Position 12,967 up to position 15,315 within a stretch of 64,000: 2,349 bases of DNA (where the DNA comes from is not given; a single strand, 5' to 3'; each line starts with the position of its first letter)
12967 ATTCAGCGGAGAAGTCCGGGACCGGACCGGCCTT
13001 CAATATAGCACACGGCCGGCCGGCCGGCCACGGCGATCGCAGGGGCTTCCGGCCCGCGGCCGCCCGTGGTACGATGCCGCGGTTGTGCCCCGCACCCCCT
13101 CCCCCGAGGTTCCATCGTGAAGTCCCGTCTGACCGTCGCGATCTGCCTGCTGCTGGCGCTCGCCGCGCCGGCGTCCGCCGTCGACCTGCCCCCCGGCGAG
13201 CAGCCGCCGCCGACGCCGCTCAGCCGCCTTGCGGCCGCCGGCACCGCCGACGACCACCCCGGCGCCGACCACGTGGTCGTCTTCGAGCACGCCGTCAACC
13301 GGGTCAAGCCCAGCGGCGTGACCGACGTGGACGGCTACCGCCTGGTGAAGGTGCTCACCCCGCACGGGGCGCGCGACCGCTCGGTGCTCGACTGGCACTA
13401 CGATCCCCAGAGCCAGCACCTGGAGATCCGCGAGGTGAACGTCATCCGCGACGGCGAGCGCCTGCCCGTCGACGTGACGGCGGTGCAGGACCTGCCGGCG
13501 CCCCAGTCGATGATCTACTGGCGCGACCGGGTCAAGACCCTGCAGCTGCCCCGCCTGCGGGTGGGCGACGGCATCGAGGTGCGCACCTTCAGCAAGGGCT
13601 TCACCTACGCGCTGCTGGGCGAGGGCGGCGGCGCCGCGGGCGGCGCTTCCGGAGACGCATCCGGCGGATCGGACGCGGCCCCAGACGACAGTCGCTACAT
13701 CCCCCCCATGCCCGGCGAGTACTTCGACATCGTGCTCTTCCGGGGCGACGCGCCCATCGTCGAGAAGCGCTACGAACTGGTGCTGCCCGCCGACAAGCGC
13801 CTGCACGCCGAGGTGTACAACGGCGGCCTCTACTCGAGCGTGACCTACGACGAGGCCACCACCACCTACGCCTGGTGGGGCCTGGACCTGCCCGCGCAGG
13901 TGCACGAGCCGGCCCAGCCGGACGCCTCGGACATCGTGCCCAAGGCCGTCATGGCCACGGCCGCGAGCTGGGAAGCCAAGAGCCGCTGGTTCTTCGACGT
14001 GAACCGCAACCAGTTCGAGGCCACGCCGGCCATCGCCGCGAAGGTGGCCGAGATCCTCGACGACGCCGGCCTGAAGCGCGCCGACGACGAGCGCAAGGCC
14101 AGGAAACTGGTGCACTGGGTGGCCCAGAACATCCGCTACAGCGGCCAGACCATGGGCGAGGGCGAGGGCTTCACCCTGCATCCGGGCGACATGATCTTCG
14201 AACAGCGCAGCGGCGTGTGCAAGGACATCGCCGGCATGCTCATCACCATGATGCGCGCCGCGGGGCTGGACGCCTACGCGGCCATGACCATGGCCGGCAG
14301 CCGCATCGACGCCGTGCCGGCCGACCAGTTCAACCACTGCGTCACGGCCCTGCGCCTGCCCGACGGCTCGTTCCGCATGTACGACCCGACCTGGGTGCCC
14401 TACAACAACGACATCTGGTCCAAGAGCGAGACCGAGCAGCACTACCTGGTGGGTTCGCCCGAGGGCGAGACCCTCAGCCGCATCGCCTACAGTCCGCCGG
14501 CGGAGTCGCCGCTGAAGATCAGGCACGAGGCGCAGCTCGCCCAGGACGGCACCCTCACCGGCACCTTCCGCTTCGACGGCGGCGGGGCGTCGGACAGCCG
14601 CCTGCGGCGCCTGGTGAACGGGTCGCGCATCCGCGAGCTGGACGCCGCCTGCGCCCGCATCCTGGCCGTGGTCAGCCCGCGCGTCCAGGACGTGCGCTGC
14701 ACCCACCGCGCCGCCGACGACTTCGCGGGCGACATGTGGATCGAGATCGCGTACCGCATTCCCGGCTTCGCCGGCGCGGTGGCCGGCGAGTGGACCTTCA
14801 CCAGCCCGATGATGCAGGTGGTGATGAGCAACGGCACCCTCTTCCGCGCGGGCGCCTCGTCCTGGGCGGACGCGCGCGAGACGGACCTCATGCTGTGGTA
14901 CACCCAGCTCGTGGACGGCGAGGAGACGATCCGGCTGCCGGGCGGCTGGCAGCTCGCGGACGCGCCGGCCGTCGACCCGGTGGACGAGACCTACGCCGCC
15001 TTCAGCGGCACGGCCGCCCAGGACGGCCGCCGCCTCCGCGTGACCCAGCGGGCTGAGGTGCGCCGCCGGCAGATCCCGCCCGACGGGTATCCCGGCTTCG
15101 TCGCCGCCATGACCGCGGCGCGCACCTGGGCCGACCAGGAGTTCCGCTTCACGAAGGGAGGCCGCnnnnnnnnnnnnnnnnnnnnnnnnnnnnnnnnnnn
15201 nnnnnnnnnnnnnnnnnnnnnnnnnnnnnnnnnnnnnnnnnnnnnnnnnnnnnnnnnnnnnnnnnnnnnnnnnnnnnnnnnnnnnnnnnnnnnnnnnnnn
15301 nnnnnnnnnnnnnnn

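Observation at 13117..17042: Translationally coupled pair of secreted transglutaminase-like proteins: one with the Cys-His-Asp core, one catalytically dead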

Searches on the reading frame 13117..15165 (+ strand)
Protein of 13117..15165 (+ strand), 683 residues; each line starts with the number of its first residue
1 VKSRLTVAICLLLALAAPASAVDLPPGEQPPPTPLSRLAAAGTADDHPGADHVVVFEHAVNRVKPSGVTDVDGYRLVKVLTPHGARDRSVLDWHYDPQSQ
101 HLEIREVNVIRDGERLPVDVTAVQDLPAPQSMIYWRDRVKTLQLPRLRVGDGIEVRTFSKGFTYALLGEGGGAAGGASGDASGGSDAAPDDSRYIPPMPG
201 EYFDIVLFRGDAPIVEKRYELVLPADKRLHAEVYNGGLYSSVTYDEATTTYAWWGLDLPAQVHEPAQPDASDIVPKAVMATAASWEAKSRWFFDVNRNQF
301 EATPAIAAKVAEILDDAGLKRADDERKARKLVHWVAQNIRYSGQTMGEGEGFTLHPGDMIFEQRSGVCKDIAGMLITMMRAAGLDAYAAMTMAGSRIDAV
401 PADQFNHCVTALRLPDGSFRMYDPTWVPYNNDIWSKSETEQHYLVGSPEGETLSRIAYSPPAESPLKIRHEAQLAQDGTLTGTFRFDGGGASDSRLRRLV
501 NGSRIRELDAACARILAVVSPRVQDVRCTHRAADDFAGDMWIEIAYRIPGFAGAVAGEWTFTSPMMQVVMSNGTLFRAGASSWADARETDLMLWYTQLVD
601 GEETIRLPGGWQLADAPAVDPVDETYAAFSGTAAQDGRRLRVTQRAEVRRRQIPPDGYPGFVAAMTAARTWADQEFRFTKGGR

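Call 3: search_protein_families(library=pfam, proteins=[window:13117-15165:+], max_evalue=1)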
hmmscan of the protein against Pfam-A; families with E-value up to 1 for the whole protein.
window:13117-15165:+ (683 aa): 4 families
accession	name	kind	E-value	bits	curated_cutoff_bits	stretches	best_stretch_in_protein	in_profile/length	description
PF12969.12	DUF3857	-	6.6e-26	91.8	24.6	1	74-260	10-168/170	Domain of Unknown Function with PDB structure (DUF3857)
PF01841.26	Transglut_core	-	1.9e-09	38.2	23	1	322-424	12-108/108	Transglutaminase-like superfamily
PF04473.18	DUF553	-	0.0018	18.2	20.5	1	319-393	10-89/140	Transglutaminase-like domain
PF12970.12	DUF3858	-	0.048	14.2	27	1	586-672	24-110/116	Domain of Unknown Function with PDB structure (DUF3858)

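Call 4: search_protein_families(library=ncbifam, proteins=[window:13117-15165:+], max_evalue=1)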
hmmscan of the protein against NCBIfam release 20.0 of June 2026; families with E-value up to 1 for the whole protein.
window:13117-15165:+ (683 aa): 0 families

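Call 7: search_solved_structures(query=window:13117-15165:+, max_evalue=1, show_alignments=2)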
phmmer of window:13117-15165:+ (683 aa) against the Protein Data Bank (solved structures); distinct sequences matched with E-value up to 1: 0.

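Call 9: find_homologous_proteins(query=window:13117-15165:+)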
Query window:13117-15165:+ (683 aa): 3659 proteins with E <= 0.001 among 8000 candidates; the best 120 are listed.
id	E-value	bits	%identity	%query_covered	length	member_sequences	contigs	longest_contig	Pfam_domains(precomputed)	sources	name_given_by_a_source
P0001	0.0e+0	1571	100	100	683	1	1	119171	PF12969.13,PF01841.26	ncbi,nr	ncbi:DUF3857 domain-containing transglutaminase family protein [bacterium]|nr:DUF3857 domain-contain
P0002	0.0e+0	1250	79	100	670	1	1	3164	PF12969.13,PF01841.26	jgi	jgi:hypothetical protein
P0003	0.0e+0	1181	76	96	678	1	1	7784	PF12969.13,PF01841.26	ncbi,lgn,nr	ncbi:MAG: DUF3857 domain-containing transglutaminase family protein [Krumholzibacteria bacterium]|nr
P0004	0.0e+0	1175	75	99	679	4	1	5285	PF12969.13,PF01841.26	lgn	-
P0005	0.0e+0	1167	77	97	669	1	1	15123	PF12969.13,PF01841.26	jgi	jgi:transglutaminase-like putative cysteine protease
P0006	0.0e+0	1156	73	99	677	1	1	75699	PF12969.13,PF01841.26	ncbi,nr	ncbi:MAG: DUF3857 domain-containing protein [bacterium]|nr:DUF3857 domain-containing protein [bacter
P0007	0.0e+0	1155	76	97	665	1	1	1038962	PF12969.13,PF01841.26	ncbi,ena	-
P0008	0.0e+0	1152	74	99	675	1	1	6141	PF12969.13,PF01841.26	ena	-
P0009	0.0e+0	1149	75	98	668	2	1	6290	PF12969.13,PF01841.26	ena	-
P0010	0.0e+0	1146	73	97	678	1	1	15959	PF12969.13,PF01841.26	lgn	-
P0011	0.0e+0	1144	73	98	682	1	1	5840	PF12969.13,PF01841.26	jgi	-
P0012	0.0e+0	1141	74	96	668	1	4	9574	PF12969.13,PF01841.26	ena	-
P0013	0.0e+0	1135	75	96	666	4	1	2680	PF12969.13,PF01841.26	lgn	-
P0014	0.0e+0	1126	74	95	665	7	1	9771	PF12969.13,PF01841.26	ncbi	-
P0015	0.0e+0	1116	71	100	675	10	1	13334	PF12969.13,PF01841.26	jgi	-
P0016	0.0e+0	1115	70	100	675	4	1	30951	PF12969.13,PF01841.26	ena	-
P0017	0.0e+0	1114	73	99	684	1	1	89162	PF12969.13,PF01841.26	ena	-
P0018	0.0e+0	1112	71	97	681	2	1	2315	PF12969.13,PF01841.26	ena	-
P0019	0.0e+0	1109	70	99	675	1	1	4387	PF12969.13,PF01841.26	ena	-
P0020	0.0e+0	1107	71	96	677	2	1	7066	PF12969.13,PF01841.26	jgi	-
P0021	0.0e+0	1106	70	99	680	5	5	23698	PF12969.13,PF01841.26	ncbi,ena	-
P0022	0.0e+0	1104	72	96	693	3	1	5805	PF12969.13,PF01841.26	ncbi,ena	-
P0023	0.0e+0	1104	69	100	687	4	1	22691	PF12969.13,PF01841.26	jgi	jgi:hypothetical protein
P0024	0.0e+0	1102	69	100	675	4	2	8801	PF12969.13,PF01841.26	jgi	-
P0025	0.0e+0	1101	71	99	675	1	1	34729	PF12969.13,PF01841.26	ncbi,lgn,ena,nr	ncbi:MAG: DUF3857 domain-containing protein [Candidatus Krumholzibacteria bacterium]|nr:DUF3857 doma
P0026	0.0e+0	1100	71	99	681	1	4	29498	PF12969.13,PF01841.26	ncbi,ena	-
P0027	0.0e+0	1100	70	98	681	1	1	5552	PF12969.13,PF01841.26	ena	-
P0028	0.0e+0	1097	73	96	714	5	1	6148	PF12969.13,PF01841.26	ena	-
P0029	0.0e+0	1096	71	95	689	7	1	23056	PF12969.13,PF01841.26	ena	-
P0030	0.0e+0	1094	70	99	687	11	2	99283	PF12969.13,PF01841.26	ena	-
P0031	0.0e+0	1094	70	97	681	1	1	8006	PF12969.13,PF01841.26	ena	-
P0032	0.0e+0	1091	72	97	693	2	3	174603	PF12969.13,PF01841.26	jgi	jgi:hypothetical protein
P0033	0.0e+0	1091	71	97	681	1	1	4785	PF12969.13,PF01841.26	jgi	jgi:transglutaminase-like putative cysteine protease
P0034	0.0e+0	1089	70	99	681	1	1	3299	PF12969.13,PF01841.26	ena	-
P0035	0.0e+0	1089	72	95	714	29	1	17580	PF12969.13,PF01841.26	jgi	jgi:hypothetical protein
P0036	0.0e+0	1089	72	96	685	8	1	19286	PF12969.13,PF01841.26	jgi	jgi:hypothetical protein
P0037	0.0e+0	1087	69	99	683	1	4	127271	PF12969.13,PF01841.26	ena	-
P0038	0.0e+0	1086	71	96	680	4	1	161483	PF12969.13,PF01841.26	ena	-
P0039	0.0e+0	1083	71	96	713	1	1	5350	PF12969.13,PF01841.26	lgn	-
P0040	0.0e+0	1080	69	99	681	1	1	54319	PF12969.13,PF01841.26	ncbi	ncbi:MAG: DUF3857 domain-containing protein [Candidatus Krumholzibacteriota bacterium]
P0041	0.0e+0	1080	68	99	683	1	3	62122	PF12969.13,PF01841.26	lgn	-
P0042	0.0e+0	1079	69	100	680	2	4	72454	PF12969.13,PF01841.26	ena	-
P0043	0.0e+0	1079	71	97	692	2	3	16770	PF12969.13,PF01841.26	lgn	-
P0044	0.0e+0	1078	71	96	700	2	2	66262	PF12969.13,PF01841.26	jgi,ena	-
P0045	0.0e+0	1078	71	97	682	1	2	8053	PF12969.13,PF01841.26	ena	-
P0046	0.0e+0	1073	69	99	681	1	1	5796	PF12969.13,PF01841.26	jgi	jgi:hypothetical protein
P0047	0.0e+0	1073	71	96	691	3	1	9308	PF12969.13,PF01841.26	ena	-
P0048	0.0e+0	1072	69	99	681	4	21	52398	PF12969.13,PF01841.26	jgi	jgi:transglutaminase-like putative cysteine protease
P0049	0.0e+0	1071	71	96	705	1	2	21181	PF12969.13,PF01841.26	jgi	jgi:hypothetical protein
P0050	0.0e+0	1069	71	96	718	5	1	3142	PF12969.13,PF01841.26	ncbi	-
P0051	0.0e+0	1067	70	100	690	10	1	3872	PF12969.13,PF01841.26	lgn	-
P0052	0.0e+0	1066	70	95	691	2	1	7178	PF12969.13,PF01841.26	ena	-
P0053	0.0e+0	1065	70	96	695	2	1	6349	PF12969.13,PF01841.26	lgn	-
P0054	0.0e+0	1064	71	95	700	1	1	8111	PF12969.13,PF01841.26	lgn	-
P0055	0.0e+0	1064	67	99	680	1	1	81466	PF12970.13,PF12969.13,PF01841.26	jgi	jgi:Domain of Unknown Function with PDB structure (DUF3857)/Transglutaminase-like superfamily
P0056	0.0e+0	1063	70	95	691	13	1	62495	PF12969.13,PF01841.26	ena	-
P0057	0.0e+0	1058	71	97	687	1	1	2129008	PF12969.13,PF01841.26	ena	-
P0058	0.0e+0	1055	70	95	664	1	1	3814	PF12969.13,PF01841.26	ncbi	-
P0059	0.0e+0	1055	69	96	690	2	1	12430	PF12969.13,PF01841.26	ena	-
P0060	0.0e+0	1054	67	100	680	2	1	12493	PF12969.13,PF01841.26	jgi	jgi:hypothetical protein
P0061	0.0e+0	1054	70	96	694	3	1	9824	PF12969.13,PF01841.26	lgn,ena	-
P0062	0.0e+0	1053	71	96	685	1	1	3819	PF12969.13,PF01841.26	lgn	-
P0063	0.0e+0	1052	72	92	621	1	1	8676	PF12969.13,PF01841.26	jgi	jgi:hypothetical protein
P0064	0.0e+0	1046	70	96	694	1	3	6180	PF12969.13,PF01841.26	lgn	-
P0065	0.0e+0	1045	70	96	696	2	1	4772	PF12969.13,PF01841.26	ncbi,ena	-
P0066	0.0e+0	1042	70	96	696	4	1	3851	PF12969.13,PF01841.26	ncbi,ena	-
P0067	0.0e+0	1038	66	99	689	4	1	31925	PF12969.13,PF01841.26,PF04473.19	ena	-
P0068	0.0e+0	1037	68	97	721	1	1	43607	PF12969.13,PF01841.26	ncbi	-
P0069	0.0e+0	1033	67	99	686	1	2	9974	PF12969.13,PF01841.26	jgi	-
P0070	0.0e+0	1033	67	98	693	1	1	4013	PF12969.13,PF01841.26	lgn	-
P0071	0.0e+0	1030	67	97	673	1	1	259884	PF12969.13,PF01841.26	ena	-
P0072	0.0e+0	1029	67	99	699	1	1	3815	PF12969.13,PF01841.26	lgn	-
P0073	0.0e+0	1028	69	97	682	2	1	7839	PF12969.13,PF01841.26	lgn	-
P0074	0.0e+0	1027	70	97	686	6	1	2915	PF12969.13,PF01841.26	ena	-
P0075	0.0e+0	1027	66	99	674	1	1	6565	PF12969.13,PF01841.26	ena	-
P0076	0.0e+0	1018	69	97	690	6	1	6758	PF12969.13,PF01841.26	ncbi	-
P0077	0.0e+0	1018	66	99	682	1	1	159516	PF12969.13,PF01841.26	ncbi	-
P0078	0.0e+0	1016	63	99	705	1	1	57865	PF12969.13,PF01841.26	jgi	-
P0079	0.0e+0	1015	65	97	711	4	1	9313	PF12969.13,PF01841.26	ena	-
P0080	0.0e+0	1015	67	96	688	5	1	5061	PF12969.13,PF01841.26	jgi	jgi:hypothetical protein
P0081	0.0e+0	1014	68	99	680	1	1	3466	PF12969.13,PF01841.26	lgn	-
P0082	0.0e+0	1013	65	99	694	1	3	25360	PF12969.13,PF01841.26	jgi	jgi:hypothetical protein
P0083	0.0e+0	1013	65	100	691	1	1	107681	PF12969.13,PF01841.26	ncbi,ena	-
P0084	0.0e+0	1013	65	99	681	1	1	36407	PF12969.13,PF01841.26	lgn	-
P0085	0.0e+0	1012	69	96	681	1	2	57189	PF12969.13,PF01841.26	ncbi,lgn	-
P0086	0.0e+0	1011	64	100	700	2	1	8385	PF12969.13,PF01841.26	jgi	jgi:transglutaminase-like putative cysteine protease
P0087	1.3e-298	1010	63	100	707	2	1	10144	PF12969.13,PF01841.26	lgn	-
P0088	1.4e-298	1010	66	99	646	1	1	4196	PF12969.13,PF01841.26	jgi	jgi:hypothetical protein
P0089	1.8e-298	1010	65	99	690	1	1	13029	PF12969.13,PF01841.26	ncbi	-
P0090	5.3e-298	1008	63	100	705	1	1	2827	PF12969.13,PF01841.26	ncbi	-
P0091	1.7e-297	1006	68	98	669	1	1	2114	PF12969.13,PF01841.26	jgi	jgi:transglutaminase-like putative cysteine protease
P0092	3.1e-297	1006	68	99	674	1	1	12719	PF12969.13,PF01841.26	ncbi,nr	ncbi:MAG: DUF3857 and transglutaminase domain-containing protein [bacterium]|nr:DUF3857 and transglu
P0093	8.9e-297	1004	68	99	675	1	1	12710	PF12969.13,PF01841.26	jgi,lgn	-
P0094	1.6e-296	1003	68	99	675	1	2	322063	PF12969.13,PF01841.26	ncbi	-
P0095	2.7e-296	1002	74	87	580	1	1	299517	PF12969.13,PF01841.26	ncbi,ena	-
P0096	3.5e-296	1002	64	99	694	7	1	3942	PF12969.13,PF01841.26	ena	-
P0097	4.0e-296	1002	65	99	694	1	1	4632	PF12969.13,PF01841.26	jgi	jgi:transglutaminase-like putative cysteine protease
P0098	7.6e-296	1001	64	99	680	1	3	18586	PF12969.13,PF01841.26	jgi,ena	jgi:transglutaminase-like putative cysteine protease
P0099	1.6e-295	1000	63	99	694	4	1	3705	PF12969.13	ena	-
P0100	2.2e-295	999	67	97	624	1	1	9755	PF12969.13,PF01841.26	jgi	jgi:transglutaminase-like putative cysteine protease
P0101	5.0e-295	998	62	99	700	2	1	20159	PF12969.13,PF01841.26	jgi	-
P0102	1.2e-294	997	65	99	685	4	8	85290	PF12969.13,PF01841.26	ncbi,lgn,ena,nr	ncbi:DUF3857 domain-containing transglutaminase family protein [bacterium]|nr:DUF3857 domain-contain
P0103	1.4e-294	997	63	99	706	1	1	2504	PF12969.13,PF01841.26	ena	-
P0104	2.3e-294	996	64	100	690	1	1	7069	PF12969.13,PF01841.26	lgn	-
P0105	1.5e-293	993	68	95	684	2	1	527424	PF12969.13,PF01841.26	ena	-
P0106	1.9e-293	993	59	100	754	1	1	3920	PF12969.13,PF01841.26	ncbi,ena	-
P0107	2.1e-293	993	64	99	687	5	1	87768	PF12969.13,PF01841.26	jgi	jgi:hypothetical protein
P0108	4.2e-293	992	65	97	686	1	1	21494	PF12969.13,PF01841.26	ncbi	-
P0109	1.4e-292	990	64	99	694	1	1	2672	PF12969.13,PF01841.26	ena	-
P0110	1.6e-292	990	65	97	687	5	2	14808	PF12969.13,PF01841.26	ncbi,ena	-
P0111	1.7e-292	990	63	99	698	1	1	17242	PF12969.13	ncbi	-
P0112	2.9e-292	989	63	99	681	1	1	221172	PF12969.13,PF01841.26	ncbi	-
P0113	2.9e-292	989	63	100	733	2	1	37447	PF12969.13,PF01841.26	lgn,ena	-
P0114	3.9e-292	989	63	99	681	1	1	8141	PF12969.13,PF01841.26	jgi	jgi:hypothetical protein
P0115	7.9e-292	988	63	99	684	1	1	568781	PF12969.13,PF01841.26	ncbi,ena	-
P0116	1.1e-291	987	65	98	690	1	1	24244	PF12969.13,PF01841.26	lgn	-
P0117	1.2e-291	987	63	99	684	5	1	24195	PF12969.13,PF01841.26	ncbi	-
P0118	4.2e-291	985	63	99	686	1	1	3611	PF12969.13,PF01841.26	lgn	-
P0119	1.1e-290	984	64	99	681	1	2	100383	PF12969.13,PF01841.26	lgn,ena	-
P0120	2.7e-290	983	64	100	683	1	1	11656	PF12969.13,PF01841.26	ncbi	-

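Call 17: find_encoding_contigs(protein=P0007, flank=8000, max_places=2)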
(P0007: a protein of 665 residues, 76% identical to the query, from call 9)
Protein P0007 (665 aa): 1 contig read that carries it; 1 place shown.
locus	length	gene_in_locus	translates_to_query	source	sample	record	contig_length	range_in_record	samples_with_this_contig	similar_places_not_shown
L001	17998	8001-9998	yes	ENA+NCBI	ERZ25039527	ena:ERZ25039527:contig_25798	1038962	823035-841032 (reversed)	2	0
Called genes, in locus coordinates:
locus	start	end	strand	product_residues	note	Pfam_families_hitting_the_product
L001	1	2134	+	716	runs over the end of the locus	PF10102:DUF2341, PF13860:FlgD_ig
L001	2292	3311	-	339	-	PF00963:Cohesin, PF13860:FlgD_ig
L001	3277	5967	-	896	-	PF10102:DUF2341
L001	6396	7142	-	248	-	PF05368:NmrA, PF01370:Epimerase, PF13460:NAD_binding_10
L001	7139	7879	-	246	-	PF06736:TMEM175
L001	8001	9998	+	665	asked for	PF12969:DUF3857, PF01841:Transglut_core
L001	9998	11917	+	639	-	PF12969:DUF3857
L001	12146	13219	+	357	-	PF01548:DEDD_Tnp_IS110, PF02371:Transposase_20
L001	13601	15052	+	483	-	PF00753:Lactamase_B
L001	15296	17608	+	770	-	PF13860:FlgD_ig (weak)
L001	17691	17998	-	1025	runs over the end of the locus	PF07705:CARDB (faint), PF13860:FlgD_ig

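Call 18: find_encoding_contigs(protein=P0057, flank=8000, max_places=2)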
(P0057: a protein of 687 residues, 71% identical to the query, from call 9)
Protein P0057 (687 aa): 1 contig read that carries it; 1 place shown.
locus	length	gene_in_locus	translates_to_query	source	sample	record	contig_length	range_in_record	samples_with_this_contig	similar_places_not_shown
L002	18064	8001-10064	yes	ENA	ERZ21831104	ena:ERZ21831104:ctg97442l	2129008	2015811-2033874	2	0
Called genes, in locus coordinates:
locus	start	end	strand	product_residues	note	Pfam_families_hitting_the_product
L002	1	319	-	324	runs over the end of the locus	PF07691:PA14, PF13860:FlgD_ig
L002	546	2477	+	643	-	PF13860:FlgD_ig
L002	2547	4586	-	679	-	PF07715:Plug, PF00593:TonB_dep_Rec_b-barrel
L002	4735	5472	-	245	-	PF01325:Fe_dep_repress, PF02742:Fe_dep_repr_C, PF04023:FeoA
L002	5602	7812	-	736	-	-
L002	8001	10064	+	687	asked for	PF12969:DUF3857, PF01841:Transglut_core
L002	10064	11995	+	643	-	PF12969:DUF3857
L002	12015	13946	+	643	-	PF00082:Peptidase_S8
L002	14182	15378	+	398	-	PF06965:Na_H_antiport_1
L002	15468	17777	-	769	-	PF17201:Cache_3-Cache_2, PF18947:HAMP_2 (faint), PF17202:sCache_3_3, PF02743:dCache_1 (faint), PF08269:dCache_2, PF17200:sCache_2, PF00672:HAMP, PF00015:MCPsignal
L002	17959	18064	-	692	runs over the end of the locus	PF03190:Thioredox_DsbH, PF13899:Thioredoxin_7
